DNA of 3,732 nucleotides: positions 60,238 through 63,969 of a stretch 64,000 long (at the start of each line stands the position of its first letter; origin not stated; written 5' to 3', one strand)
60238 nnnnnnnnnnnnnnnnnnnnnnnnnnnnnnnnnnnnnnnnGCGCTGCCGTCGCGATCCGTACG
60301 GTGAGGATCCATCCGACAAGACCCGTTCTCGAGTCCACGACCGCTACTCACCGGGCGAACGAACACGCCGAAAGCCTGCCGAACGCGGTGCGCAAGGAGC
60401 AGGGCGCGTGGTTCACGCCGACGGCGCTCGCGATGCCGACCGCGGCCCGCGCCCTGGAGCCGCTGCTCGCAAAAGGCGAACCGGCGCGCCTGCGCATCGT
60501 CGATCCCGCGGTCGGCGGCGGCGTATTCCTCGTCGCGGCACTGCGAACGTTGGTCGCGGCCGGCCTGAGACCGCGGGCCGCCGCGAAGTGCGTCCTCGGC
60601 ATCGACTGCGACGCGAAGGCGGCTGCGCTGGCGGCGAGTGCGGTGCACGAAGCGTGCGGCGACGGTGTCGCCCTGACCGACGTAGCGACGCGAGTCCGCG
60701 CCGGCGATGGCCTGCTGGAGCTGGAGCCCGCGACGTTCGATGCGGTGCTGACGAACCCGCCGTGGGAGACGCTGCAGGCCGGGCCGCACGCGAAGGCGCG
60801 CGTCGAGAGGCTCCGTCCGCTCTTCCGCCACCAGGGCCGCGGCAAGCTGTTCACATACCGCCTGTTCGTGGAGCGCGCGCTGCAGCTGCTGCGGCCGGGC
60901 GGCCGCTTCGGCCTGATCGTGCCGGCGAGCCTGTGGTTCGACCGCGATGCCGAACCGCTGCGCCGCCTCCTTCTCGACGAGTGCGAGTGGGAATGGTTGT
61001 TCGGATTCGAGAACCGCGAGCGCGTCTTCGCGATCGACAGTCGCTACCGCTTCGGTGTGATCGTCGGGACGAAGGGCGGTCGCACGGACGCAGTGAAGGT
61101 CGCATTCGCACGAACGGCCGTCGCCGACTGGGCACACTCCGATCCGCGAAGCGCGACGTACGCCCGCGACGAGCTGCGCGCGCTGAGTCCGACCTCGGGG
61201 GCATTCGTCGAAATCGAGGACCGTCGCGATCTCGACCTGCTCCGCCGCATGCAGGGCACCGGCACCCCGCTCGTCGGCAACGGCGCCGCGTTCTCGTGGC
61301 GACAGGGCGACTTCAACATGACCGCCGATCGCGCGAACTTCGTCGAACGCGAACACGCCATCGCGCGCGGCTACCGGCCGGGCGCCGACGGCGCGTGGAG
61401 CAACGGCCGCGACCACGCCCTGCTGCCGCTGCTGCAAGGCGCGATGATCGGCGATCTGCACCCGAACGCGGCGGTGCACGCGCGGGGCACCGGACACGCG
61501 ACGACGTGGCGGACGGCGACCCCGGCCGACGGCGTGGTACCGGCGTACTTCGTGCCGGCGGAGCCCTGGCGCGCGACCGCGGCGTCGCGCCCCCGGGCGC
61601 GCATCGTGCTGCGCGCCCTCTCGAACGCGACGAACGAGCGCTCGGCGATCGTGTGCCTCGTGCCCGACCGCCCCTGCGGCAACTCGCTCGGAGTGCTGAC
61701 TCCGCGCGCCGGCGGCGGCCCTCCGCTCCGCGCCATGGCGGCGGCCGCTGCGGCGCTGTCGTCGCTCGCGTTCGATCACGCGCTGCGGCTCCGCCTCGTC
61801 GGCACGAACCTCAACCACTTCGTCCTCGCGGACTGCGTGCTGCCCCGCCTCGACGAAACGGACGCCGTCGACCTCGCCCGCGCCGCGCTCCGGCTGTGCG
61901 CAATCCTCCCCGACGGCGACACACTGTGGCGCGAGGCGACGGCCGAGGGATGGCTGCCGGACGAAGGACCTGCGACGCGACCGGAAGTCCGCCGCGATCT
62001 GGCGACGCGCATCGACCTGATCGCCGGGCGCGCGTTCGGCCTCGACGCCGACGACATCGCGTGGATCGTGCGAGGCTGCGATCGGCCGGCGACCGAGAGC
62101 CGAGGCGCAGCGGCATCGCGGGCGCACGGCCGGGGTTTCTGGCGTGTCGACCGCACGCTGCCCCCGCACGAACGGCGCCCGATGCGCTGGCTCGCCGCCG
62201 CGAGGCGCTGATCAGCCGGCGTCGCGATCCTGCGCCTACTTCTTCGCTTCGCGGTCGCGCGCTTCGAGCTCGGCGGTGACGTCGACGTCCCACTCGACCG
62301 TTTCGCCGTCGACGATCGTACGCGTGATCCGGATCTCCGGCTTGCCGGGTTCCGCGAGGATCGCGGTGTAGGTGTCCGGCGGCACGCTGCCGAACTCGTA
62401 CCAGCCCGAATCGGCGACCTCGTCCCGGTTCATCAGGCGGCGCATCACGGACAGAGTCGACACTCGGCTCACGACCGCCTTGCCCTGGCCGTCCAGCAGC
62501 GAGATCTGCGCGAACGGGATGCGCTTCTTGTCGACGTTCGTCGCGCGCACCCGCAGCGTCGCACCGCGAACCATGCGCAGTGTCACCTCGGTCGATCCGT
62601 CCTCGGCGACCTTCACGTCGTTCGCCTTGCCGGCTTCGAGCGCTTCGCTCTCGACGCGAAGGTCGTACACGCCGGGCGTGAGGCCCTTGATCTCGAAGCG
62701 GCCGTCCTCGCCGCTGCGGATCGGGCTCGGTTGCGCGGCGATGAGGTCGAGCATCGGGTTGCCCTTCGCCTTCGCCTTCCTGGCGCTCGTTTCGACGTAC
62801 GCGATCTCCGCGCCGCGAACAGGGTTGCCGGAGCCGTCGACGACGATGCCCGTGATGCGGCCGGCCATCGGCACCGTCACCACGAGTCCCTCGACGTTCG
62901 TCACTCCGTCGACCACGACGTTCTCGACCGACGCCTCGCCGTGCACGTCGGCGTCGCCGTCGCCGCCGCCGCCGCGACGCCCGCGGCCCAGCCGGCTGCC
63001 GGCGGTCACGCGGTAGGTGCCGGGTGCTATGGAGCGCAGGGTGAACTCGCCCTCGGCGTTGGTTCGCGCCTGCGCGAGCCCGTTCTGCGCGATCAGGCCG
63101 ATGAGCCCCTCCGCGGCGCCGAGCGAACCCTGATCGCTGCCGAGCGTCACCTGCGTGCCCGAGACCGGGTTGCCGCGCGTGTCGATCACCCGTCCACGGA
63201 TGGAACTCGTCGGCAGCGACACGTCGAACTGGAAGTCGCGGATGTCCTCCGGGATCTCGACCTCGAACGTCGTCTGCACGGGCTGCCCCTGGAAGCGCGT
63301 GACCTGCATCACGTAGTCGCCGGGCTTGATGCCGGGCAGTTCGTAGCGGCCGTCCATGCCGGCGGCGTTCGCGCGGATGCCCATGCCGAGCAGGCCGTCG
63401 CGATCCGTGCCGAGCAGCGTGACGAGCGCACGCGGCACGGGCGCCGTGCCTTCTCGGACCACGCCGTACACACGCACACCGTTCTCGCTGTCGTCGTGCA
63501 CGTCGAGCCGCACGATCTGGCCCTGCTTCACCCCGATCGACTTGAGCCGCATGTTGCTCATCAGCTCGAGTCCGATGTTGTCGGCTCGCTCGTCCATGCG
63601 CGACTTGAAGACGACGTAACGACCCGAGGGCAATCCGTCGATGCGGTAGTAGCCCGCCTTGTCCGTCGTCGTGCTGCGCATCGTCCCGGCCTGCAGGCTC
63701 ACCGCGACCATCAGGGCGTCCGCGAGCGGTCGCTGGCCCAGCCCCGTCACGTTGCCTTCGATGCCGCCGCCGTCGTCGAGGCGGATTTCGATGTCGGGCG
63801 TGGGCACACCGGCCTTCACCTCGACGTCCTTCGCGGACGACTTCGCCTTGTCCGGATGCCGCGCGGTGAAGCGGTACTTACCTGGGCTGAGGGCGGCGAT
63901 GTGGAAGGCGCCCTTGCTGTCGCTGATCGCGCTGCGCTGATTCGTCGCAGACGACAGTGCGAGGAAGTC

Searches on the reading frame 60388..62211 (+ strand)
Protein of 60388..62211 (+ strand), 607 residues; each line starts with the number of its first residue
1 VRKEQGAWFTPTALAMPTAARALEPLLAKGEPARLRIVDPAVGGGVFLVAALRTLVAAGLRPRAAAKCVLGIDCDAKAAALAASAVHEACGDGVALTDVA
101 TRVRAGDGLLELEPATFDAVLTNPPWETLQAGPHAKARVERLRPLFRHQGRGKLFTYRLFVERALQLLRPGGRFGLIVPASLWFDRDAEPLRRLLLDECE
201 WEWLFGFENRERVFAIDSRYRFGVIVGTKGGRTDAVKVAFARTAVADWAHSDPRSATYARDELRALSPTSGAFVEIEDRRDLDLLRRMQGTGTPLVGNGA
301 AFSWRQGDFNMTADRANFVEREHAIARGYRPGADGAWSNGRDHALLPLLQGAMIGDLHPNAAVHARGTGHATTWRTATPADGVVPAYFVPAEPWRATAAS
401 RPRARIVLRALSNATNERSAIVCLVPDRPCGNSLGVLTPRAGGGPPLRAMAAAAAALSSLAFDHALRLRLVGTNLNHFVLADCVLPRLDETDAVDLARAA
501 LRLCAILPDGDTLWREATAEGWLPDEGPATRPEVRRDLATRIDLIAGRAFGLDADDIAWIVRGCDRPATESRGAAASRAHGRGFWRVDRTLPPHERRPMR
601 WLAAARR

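Call 14: search_protein_families(library=pfam, proteins=[window:60388-62211:+], max_evalue=0.001)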
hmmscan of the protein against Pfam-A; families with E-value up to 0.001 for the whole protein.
window:60388-62211:+ (607 aa): 2 families
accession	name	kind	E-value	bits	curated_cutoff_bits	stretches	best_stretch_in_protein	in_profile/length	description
PF07669.17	Eco57I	-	1.2e-12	48.7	25.3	1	115-214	73-171/171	Eco57I restriction-modification methylase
PF02384.22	N6_Mtase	-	2.5e-10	40.6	20.4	1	3-200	23-206/311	N-6 DNA Methylase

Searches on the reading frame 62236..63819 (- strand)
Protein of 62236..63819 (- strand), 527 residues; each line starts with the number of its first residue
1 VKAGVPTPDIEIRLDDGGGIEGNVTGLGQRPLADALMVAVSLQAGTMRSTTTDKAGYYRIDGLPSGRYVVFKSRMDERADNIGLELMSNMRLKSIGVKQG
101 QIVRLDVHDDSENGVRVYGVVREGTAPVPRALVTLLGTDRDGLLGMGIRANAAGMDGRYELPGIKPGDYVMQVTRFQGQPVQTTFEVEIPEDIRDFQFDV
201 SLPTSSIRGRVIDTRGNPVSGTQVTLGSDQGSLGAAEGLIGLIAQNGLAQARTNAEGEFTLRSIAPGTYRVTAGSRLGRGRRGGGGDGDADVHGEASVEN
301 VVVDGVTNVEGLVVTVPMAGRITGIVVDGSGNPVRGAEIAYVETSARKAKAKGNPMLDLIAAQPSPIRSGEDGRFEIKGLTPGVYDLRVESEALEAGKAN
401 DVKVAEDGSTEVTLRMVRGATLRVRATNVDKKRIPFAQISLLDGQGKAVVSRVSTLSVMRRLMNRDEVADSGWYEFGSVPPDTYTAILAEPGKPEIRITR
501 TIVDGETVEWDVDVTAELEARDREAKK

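Call 14: search_protein_families(library=pfam, proteins=[window:62236-63819:-], max_evalue=0.001)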
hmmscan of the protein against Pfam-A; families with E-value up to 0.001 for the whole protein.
window:62236-63819:- (527 aa): 10 families
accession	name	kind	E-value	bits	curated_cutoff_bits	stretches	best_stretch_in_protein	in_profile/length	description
PF13620.12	CarboxypepD_reg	-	2e-43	147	32.3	4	322-416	2-81/82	Carboxypeptidase regulatory-like domain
PF13715.12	CarbopepD_reg_2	-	4.4e-16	59.1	32.2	0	20-71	1-49/88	CarboxypepD_reg-like domain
PF17802.7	SpaA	-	1.6e-13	51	23.1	0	322-413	3-86/91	Prealbumin-like fold domain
PF17210.9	SdrD_B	-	5e-13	49.7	29.7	0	40-71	29-63/112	SdrD B-like domain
PF14686.12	fn3_3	-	5.1e-10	39.4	24.4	0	251-273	29-51/75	Polysaccharide lyase family 4, domain II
PF00775.27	Dioxygenase_C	-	6.8e-09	35.9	27.3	0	207-273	32-100/182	Dioxygenase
PF02369.22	Big_1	-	1.7e-07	31.6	34.9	0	206-273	20-78/93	Bacterial Ig-like domain (group 1)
PF10670.15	DUF4198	-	5e-07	30.5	34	0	207-274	149-206/209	Domain of unknown function (DUF4198)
PF09430.16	EMC7_beta-sandw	-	1.8e-06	28.6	26.6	0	219-273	7-45/122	ER membrane protein complex subunit 7, beta-sandwich domain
PF24421.1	Ig_J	-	9.6e-05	22.9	29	0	247-283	56-92/104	Tip attachment protein J, Ig-like domain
